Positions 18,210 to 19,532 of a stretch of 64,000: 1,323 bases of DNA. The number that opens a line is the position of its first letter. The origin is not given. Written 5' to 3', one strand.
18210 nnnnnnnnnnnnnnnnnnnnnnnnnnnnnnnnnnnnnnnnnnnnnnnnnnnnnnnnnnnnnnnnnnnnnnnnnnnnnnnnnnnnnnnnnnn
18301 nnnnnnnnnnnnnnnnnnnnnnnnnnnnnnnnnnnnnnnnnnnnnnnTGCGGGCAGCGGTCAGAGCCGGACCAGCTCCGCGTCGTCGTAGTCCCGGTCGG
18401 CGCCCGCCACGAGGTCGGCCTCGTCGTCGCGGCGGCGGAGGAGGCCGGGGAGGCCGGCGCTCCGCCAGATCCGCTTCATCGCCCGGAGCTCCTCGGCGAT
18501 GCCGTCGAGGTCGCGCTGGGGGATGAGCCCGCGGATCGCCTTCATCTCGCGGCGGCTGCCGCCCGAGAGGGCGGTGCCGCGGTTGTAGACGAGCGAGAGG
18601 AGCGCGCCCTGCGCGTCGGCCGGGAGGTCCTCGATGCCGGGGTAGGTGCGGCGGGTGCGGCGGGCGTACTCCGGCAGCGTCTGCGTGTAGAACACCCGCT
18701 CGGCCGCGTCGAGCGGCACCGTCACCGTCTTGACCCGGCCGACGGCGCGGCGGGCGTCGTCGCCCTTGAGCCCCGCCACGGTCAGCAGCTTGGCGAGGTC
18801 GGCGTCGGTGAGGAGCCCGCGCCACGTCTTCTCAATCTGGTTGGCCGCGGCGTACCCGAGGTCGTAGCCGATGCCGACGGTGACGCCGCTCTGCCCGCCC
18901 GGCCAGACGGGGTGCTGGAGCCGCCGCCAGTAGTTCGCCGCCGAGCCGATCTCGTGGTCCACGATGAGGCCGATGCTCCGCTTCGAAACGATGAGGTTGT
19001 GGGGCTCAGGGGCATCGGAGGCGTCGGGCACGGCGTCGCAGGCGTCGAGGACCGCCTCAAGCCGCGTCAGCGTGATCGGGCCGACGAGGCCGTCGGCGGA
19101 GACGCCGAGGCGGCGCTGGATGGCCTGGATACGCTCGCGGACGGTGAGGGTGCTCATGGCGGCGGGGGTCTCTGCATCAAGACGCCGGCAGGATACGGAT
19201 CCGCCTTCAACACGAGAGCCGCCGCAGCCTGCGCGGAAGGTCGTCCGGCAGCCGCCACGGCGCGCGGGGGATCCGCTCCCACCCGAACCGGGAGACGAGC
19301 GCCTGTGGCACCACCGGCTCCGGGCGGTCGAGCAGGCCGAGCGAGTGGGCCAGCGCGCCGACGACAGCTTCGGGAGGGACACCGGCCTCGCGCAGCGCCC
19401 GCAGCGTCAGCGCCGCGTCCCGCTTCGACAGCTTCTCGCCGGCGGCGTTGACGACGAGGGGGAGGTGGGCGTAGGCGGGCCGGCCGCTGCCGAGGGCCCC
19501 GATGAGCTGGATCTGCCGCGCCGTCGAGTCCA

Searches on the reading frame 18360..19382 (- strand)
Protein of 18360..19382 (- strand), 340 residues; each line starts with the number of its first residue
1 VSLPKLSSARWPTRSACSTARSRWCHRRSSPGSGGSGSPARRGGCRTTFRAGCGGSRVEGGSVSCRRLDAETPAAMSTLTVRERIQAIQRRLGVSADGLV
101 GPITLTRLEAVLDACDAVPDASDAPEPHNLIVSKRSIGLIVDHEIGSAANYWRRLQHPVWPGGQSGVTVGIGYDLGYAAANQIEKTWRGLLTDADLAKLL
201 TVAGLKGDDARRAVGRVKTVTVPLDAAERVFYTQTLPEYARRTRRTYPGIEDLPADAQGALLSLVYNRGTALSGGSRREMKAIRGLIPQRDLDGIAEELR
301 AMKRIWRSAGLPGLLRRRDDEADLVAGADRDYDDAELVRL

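Call 4: search_protein_families(library=pfam, proteins=[window:18360-19382:-], max_evalue=0.1)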
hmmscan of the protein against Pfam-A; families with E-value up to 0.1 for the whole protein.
window:18360-19382:- (340 aa): 3 families
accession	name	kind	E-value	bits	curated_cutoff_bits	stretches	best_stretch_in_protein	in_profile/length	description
PF00959.24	Phage_lysozyme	-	0.00038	21.2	22.3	1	233-321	45-125/125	Phage lysozyme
PF16754.10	Pesticin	-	0.0025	18.2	25.8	1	163-272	30-139/156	Bacterial toxin homologue of phage lysozyme, C-term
PF01471.23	PG_binding_1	-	0.022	15.4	23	1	81-108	30-57/57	Putative peptidoglycan binding domain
